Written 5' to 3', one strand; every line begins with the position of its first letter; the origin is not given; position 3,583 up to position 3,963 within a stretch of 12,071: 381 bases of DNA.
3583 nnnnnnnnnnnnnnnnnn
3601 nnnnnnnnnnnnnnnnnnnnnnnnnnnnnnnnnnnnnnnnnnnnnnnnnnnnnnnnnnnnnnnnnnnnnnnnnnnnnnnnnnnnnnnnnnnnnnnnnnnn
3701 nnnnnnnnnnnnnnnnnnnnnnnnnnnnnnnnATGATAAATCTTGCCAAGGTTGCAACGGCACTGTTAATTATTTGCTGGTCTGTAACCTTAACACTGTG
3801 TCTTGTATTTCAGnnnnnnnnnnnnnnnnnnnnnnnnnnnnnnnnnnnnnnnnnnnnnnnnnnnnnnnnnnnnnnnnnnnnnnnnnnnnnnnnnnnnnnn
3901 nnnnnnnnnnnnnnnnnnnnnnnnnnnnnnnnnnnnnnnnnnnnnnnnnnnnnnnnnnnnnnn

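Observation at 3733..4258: Translationally coupled trio of small membrane proteins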

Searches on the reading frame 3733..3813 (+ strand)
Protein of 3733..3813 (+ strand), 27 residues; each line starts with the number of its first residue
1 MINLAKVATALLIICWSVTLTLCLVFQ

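Call 9: search_protein_families(library=phrogs, proteins=[window:3733-3813:+], max_evalue=1)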
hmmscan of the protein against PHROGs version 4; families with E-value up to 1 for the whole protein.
seq(27 aa): 0 families

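Call 10: search_protein_families(library=pfam, proteins=[window:3733-3813:+], max_evalue=1)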
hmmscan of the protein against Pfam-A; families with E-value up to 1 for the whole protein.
seq(27 aa): 0 families

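Call 84: list_cluster_members(proteins=[window:3733-3813:+, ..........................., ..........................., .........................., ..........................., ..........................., window:4118-4255:+, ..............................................])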
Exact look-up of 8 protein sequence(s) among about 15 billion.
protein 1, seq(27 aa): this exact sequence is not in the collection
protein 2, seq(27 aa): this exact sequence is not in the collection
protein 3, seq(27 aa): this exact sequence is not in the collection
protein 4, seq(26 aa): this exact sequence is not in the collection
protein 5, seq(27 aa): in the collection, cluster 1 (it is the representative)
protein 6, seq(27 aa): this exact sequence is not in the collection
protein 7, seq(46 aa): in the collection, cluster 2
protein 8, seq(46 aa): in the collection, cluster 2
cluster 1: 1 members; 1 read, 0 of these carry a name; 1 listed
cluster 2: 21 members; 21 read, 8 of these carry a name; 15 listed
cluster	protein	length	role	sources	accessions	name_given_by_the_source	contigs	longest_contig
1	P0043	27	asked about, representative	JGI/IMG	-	-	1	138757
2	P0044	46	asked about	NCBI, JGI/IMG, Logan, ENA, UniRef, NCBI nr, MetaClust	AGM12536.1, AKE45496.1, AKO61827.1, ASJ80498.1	hypothetical protein bas53_0140 [Escherichia phage JohannBauhin] | hypothetical protein | Uncharacterized protein n=26 Tax=Viruses TaxID=10239 RepID=A0A6B9WUC6_9CAUD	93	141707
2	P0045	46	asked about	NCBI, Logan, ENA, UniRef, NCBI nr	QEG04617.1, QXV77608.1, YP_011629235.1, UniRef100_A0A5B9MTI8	hypothetical protein bas50_0142 [Escherichia phage DrSchubert] | Uncharacterized protein n=2 Tax=Vequintavirus TaxID=1914852 RepID=A0A5B9MTI8_9CAUD | hypothetical protein CM1_00148 [Shigella phage CM1]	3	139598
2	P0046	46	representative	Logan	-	-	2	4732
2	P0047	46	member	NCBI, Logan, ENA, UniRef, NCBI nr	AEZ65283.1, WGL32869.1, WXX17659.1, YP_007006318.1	hypothetical protein FV3_00147 [Escherichia phage FV3] | Uncharacterized protein n=1 Tax=Escherichia phage FV3 TaxID=1131317 RepID=H6W868_9CAUD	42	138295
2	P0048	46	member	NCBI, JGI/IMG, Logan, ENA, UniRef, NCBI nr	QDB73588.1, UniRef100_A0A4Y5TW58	hypothetical protein ECP26DNA_00176 [Escherichia phage vB_EcoM-ECP26] | hypothetical protein | Uncharacterized protein n=1 Tax=Escherichia phage vB_EcoM-ECP26 TaxID=2576873 ...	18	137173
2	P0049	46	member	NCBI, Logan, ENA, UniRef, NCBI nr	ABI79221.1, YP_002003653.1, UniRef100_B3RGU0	hypothetical protein rv5_gp151 [Escherichia phage V5] | Uncharacterized protein n=1 Tax=Escherichia phage V5 TaxID=399183 RepID=B3RGU0_9CAUD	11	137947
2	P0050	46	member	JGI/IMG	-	hypothetical protein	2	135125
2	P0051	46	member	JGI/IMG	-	hypothetical protein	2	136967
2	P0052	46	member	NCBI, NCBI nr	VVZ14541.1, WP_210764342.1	Uncharacterised protein [Escherichia coli] | hypothetical protein [Escherichia coli]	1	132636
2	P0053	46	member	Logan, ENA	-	-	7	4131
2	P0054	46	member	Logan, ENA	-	-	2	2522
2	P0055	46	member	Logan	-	-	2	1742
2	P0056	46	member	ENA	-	-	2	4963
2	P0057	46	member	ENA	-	-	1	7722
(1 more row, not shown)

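Call 85: search_protein_families(library=padloc, proteins=[window:3733-3813:+], max_evalue=1)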
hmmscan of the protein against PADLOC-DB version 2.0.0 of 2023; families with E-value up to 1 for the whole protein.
seq(27 aa): 0 families

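Call 86: search_protein_families(library=ncbifam, proteins=[window:3733-3813:+], max_evalue=1)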
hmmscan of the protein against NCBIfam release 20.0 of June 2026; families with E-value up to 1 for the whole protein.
seq(27 aa): 0 families

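Call 91: search_dna_similar(query=window:3733-3813:+, collection=phages, mode=protein, max_evalue=10, rows=spread, max_rows=30)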
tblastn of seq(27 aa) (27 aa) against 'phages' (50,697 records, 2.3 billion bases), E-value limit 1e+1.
Records with a match: 118; places in all: 118; records where one place covers at least 80% of the query: 118.
Best place of each record, by identity: >=99% 75; 95-99% 15; 90-95% 15; 80-90% 13.
By first word of the organism name: Escherichia 96; Campylobacter 18; Phage 2; Shigella 1; Vequintavirinae 1.
By host as written in the record: Escherichia coli 35; Campylobacter jejuni 16; Escherichia coli K-12 12; Escherichia coli K-12 MG1655 12; - 11; Escherichia coli O157:H7 6; Escherichia coli O177 3; Escherichia coli O157 2; and 17 more.
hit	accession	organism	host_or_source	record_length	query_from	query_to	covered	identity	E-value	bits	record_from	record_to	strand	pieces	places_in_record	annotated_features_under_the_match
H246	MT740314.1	Escherichia phage JEP1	Escherichia coli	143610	1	27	100%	100.0%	7e-9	53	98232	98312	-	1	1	hypothetical protein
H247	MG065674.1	Campylobacter phage A140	Campylobacter jejuni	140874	1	27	100%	100.0%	7e-9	53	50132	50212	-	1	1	record has no annotation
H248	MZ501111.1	Escherichia phage WalterGehring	Escherichia coli K-12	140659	1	27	100%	100.0%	7e-9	53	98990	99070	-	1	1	hypothetical protein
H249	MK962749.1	Shigella phage CM1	Escherichia coli DH5alpha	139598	1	27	100%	100.0%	7e-9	53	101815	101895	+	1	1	hypothetical protein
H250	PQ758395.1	Escherichia phage phita32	Klebsiella pneumoniae 669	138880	1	27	100%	100.0%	7e-9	53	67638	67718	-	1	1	hypothetical protein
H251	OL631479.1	Escherichia phage ECML-10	Escherichia coli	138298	1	27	100%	100.0%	7e-9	53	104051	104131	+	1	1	none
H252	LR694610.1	Escherichia phage rV5_ev168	-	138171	1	27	100%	100.0%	7e-9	53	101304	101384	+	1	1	Phage protein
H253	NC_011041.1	Escherichia phage V5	Escherichia coli O157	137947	1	27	100%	100.0%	7e-9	53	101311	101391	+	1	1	none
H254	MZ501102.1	Escherichia phage RudolfGeigy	Escherichia coli K-12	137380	1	27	100%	100.0%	7e-9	53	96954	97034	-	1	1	hypothetical protein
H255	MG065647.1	Campylobacter phage D#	Campylobacter jejuni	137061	1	27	100%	100.0%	7e-9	53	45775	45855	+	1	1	record has no annotation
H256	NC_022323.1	Escherichia phage JES2013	Escherichia coli O157:H7 E318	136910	1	27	100%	100.0%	7e-9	53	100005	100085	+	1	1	hypothetical protein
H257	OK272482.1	Escherichia phage JLBYU08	Escherichia coli K-12 MG1655 del ...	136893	1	27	100%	100.0%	7e-9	53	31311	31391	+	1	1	hypothetical protein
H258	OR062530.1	Escherichia phage vB_EcoM_366V_SA_NWU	Escherichia coli O177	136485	1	27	100%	100.0%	7e-9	53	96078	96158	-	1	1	hypothetical protein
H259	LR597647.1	Escherichia phage rV5_ev147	-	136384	1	27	100%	100.0%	7e-9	53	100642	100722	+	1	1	Phage protein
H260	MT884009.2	Escherichia phage vb_EcoM_bov11CS3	Escherichia coli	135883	1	27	100%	100.0%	7e-9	53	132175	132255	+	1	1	hypothetical protein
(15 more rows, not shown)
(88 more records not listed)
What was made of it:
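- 3733..3816 (+): orfA: unannotated 27-codon gene for a hydrophobic single-helix micro-protein (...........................). Optional member of the module. Intact in 118/118 phage records (call 91).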

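Call 92: get_annotated_region(hit=H246, flank=150)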
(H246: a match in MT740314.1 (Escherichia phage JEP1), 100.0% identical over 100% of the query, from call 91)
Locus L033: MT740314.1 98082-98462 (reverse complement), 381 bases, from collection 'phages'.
description: Escherichia phage JEP1, complete genome.
organism: Escherichia phage JEP1 (NCBI taxid 2759218)
taxonomy: Viruses; Duplodnaviria; Heunggongvirae; Uroviricota; Caudoviricetes; Vequintavirinae; Vequintavirus
host: Escherichia coli; source: -; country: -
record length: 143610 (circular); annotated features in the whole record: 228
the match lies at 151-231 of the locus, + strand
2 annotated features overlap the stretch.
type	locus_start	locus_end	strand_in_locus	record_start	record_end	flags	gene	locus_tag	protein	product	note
CDS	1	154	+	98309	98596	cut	-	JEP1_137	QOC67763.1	hypothetical protein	-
CDS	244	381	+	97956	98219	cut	-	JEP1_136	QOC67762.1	hypothetical protein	-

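Call 93: get_annotated_region(hit=H248, flank=150)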
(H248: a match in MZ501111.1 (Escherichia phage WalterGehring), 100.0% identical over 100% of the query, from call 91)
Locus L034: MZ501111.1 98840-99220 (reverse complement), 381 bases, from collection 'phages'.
description: Escherichia phage WalterGehring, complete genome.
organism: Escherichia phage WalterGehring (NCBI taxid 2852023)
taxonomy: Viruses; Duplodnaviria; Heunggongvirae; Uroviricota; Caudoviricetes; Vequintavirinae; Vequintavirus
host: Escherichia coli K-12; source: sewage plant inflow; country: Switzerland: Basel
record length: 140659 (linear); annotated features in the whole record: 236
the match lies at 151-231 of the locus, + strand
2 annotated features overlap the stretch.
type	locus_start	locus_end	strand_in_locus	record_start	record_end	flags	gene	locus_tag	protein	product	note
CDS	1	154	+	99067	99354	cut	-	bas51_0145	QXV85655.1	hypothetical protein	-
CDS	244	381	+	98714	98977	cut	-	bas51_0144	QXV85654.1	hypothetical protein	-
